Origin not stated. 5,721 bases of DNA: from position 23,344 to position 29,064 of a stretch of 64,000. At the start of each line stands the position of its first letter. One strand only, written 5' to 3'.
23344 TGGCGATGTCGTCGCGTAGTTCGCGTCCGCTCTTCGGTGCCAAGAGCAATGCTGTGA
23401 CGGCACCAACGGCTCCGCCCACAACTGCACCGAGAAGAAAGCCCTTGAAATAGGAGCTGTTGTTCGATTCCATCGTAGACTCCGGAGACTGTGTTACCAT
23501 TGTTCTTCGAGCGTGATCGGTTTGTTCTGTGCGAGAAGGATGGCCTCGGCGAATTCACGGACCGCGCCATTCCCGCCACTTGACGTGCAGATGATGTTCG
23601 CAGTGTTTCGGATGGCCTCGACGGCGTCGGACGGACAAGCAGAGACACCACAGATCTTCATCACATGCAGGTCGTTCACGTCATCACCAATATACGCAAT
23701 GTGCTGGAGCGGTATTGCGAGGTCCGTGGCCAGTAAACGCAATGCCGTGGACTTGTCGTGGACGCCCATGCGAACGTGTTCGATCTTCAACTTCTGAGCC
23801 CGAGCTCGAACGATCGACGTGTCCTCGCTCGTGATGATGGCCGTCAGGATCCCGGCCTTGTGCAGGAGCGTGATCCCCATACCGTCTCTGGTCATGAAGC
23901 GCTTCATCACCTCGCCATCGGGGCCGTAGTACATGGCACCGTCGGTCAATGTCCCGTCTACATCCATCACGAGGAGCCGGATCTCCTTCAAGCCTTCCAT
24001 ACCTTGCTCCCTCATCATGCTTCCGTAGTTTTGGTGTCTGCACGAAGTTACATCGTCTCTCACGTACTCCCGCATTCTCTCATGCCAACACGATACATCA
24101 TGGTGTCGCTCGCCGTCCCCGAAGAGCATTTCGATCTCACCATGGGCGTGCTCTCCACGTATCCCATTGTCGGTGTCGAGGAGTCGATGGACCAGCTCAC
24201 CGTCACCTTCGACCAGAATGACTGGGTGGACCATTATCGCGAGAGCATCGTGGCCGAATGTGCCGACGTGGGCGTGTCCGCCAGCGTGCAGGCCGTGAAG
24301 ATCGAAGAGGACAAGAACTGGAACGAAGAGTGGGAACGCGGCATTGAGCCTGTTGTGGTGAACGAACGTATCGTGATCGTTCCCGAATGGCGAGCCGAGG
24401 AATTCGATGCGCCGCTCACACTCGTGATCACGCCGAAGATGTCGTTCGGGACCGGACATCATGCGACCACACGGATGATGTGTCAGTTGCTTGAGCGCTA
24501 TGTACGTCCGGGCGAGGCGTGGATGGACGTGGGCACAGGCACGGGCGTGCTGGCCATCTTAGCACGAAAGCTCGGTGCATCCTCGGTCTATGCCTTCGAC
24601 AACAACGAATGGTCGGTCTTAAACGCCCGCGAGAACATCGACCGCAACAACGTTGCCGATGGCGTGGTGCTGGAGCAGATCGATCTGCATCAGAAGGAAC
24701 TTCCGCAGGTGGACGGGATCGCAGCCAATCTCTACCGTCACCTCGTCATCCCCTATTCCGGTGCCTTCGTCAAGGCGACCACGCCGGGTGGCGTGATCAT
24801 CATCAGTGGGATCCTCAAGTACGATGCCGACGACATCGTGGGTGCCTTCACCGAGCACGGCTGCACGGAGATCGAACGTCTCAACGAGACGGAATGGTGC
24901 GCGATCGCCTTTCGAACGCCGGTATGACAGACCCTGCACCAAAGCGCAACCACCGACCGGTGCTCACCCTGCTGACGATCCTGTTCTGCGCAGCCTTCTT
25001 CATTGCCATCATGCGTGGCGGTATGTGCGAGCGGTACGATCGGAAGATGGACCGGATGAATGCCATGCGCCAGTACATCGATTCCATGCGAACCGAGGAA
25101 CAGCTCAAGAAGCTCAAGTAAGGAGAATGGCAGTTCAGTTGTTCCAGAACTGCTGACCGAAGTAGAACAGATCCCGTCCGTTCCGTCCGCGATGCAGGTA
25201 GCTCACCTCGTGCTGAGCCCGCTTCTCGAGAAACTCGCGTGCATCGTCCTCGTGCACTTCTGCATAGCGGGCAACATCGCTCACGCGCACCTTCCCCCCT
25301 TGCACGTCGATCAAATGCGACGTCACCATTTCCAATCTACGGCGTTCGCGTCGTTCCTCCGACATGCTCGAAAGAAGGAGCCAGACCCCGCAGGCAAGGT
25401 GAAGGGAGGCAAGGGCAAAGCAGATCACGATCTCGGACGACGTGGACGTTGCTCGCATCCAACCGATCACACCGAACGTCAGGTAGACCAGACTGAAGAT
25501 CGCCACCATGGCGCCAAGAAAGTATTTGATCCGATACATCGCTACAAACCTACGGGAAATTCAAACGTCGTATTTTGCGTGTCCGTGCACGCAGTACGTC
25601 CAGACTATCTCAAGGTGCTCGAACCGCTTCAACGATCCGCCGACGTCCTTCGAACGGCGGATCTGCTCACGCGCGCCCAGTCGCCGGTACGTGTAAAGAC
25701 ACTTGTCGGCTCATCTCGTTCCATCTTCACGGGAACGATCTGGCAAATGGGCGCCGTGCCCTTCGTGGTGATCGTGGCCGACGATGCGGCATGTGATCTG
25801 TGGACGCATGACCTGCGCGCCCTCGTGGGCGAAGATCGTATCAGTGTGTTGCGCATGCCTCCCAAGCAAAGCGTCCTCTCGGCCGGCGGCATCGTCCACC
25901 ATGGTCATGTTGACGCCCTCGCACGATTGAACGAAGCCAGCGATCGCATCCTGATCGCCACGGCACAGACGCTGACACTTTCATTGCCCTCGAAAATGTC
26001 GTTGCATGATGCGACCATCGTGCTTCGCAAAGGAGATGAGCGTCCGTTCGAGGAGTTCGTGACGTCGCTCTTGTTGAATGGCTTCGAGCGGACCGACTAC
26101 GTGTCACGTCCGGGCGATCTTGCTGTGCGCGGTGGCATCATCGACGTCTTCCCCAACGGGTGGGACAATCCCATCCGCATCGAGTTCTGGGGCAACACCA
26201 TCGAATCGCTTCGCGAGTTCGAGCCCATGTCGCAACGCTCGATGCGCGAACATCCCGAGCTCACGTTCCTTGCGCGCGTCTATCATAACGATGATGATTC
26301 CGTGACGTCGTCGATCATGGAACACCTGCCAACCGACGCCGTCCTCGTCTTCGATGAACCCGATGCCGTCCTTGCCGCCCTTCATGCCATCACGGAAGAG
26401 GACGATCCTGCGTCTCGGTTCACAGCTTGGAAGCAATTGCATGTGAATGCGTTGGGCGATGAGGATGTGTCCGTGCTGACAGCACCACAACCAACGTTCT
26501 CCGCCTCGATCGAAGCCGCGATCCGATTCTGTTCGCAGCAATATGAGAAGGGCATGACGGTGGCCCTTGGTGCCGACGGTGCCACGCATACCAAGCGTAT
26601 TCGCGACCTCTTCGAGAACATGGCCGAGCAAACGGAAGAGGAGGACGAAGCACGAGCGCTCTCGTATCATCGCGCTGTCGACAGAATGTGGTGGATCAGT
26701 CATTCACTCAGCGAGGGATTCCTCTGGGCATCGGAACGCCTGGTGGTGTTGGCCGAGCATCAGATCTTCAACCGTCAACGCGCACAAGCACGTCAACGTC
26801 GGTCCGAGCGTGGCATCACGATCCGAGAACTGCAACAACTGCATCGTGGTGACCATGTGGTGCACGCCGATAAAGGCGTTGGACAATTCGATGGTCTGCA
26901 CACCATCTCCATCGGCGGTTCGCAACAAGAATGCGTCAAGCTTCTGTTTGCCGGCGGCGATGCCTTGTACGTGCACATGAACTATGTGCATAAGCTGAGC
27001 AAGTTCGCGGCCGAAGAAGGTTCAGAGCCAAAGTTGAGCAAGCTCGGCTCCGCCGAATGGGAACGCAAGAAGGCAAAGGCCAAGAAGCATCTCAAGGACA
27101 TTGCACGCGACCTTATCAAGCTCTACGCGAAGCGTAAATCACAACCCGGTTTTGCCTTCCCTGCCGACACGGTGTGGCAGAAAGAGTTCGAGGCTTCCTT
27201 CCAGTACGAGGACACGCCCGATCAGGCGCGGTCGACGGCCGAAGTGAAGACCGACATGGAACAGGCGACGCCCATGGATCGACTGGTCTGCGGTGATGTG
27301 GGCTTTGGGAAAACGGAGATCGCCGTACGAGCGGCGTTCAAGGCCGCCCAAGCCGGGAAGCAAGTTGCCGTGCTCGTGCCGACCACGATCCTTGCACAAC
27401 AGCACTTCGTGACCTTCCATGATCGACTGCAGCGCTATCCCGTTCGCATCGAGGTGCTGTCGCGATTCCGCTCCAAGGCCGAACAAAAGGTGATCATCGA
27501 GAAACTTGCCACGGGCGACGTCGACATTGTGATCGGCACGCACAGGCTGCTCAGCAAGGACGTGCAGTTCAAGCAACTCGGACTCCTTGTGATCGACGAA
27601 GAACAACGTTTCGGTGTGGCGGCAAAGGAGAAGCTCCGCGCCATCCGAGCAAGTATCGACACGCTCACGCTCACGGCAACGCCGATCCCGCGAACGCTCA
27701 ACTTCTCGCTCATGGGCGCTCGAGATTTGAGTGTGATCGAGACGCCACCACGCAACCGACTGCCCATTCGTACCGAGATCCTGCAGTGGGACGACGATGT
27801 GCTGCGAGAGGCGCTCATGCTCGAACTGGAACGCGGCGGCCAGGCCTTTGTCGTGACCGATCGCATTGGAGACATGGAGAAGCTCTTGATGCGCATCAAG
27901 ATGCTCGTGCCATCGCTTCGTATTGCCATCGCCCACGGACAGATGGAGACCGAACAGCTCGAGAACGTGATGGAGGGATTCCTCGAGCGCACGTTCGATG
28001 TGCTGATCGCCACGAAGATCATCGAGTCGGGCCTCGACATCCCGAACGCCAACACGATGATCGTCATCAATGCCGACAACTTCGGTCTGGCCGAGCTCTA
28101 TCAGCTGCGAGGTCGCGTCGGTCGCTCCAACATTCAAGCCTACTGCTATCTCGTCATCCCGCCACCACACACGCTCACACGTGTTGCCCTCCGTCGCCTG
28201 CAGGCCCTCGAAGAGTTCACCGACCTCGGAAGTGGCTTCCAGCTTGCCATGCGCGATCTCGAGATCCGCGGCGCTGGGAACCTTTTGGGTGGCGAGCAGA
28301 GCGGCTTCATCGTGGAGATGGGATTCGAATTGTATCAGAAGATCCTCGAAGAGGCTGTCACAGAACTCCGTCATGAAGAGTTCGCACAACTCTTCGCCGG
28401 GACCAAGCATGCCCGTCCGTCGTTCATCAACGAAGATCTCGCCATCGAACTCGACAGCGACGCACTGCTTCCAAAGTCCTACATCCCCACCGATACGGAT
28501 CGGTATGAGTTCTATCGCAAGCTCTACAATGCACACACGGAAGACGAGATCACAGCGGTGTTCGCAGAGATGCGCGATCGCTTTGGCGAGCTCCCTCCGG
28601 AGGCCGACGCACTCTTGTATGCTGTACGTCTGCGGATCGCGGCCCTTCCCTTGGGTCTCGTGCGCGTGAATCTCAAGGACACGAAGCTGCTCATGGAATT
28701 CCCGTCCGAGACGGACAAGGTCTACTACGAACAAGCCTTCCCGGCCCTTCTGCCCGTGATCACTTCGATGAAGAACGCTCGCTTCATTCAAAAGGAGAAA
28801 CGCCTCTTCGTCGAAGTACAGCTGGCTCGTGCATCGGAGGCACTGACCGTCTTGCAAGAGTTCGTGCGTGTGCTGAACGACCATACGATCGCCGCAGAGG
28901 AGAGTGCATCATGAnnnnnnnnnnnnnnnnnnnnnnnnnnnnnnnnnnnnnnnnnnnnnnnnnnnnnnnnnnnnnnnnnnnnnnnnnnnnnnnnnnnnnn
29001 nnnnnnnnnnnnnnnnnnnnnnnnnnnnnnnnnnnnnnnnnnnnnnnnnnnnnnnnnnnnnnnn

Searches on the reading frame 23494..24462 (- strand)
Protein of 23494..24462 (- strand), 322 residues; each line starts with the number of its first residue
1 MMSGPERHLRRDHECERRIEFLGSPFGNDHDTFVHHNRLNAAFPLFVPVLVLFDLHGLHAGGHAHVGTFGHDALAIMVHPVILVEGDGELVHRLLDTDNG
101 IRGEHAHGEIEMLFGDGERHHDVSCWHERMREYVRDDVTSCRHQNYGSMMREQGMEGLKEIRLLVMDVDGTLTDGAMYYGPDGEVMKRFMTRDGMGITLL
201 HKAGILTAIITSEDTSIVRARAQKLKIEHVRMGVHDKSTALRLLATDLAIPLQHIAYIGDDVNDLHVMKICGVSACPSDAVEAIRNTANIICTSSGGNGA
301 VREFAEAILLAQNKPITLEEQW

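Call 46: search_protein_families(library=pfam, proteins=[window:23494-24462:-], max_evalue=0.001)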
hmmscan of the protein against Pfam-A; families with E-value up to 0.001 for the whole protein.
window:23494-24462:- (322 aa): 2 families
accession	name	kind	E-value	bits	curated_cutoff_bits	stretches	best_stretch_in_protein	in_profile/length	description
PF08282.18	Hydrolase_3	-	5.9e-09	36.5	20.9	1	235-299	186-250/255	haloacid dehalogenase-like hydrolase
PF00702.32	Hydrolase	-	2.3e-06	28.6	26.4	0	199-268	109-187/191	haloacid dehalogenase-like hydrolase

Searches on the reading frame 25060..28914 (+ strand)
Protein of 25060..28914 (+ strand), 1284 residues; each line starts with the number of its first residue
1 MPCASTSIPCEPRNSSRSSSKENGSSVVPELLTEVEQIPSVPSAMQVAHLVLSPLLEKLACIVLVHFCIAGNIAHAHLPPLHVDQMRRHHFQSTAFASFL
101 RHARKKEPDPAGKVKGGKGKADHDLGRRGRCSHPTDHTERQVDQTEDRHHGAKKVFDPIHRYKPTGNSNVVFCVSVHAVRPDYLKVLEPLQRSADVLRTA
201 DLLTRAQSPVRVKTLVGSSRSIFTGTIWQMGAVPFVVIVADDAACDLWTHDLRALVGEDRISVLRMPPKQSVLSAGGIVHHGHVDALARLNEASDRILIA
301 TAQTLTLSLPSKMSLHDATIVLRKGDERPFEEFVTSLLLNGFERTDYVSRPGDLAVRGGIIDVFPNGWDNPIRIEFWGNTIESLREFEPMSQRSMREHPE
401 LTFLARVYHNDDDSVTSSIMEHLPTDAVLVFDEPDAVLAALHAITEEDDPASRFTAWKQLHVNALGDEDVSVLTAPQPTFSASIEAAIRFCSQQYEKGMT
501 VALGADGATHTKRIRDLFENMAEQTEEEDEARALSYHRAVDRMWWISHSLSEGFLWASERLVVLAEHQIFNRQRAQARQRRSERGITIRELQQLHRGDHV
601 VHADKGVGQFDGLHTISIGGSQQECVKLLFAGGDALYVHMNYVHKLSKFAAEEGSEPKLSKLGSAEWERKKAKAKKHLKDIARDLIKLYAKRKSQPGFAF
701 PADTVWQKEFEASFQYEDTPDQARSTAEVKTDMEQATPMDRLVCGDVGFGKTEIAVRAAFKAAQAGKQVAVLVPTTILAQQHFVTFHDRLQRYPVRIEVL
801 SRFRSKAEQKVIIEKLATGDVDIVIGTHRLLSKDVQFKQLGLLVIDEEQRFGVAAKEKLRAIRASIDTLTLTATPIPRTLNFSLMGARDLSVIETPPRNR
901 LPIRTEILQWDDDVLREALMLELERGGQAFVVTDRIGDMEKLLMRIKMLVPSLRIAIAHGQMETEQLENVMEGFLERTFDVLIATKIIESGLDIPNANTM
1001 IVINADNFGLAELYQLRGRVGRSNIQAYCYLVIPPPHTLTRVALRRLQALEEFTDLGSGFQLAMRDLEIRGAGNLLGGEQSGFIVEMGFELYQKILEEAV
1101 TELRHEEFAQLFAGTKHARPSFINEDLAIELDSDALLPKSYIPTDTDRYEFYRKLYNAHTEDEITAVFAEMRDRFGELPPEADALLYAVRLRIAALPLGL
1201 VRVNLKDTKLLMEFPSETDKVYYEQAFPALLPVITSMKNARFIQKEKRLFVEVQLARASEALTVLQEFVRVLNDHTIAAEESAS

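Call 46: search_protein_families(library=pfam, proteins=[window:25060-28914:+], max_evalue=0.001)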
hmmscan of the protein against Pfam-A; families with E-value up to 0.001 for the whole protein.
window:25060-28914:+ (1284 aa): 7 families
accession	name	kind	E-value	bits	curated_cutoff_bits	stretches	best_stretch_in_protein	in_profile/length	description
PF00270.35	DEAD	-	1.9e-23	83.5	26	1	720-879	2-163/167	DEAD/DEAH box helicase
PF00271.37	Helicase_C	-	5.3e-22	78.6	23.5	1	915-1023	6-109/110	Helicase conserved C-terminal domain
PF03461.20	TRCF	-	1.5e-21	77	25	1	1131-1221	1-91/95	TRCF domain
PF17757.6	UvrB_inter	-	6.3e-20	71.5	22.9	1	320-403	1-85/91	UvrB interaction domain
PF02559.22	CarD_TRCF_RID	-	2.7e-13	50.2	23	1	594-649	1-56/57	CarD-like/TRCF RID domain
PF04851.21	ResIII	-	4.8e-08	33.5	22.5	1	740-875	25-162/164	Type III restriction enzyme, res subunit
PF00176.29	SNF2-rel_dom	-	2e-05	24.3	24.9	1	740-880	19-168/290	SNF2-related domain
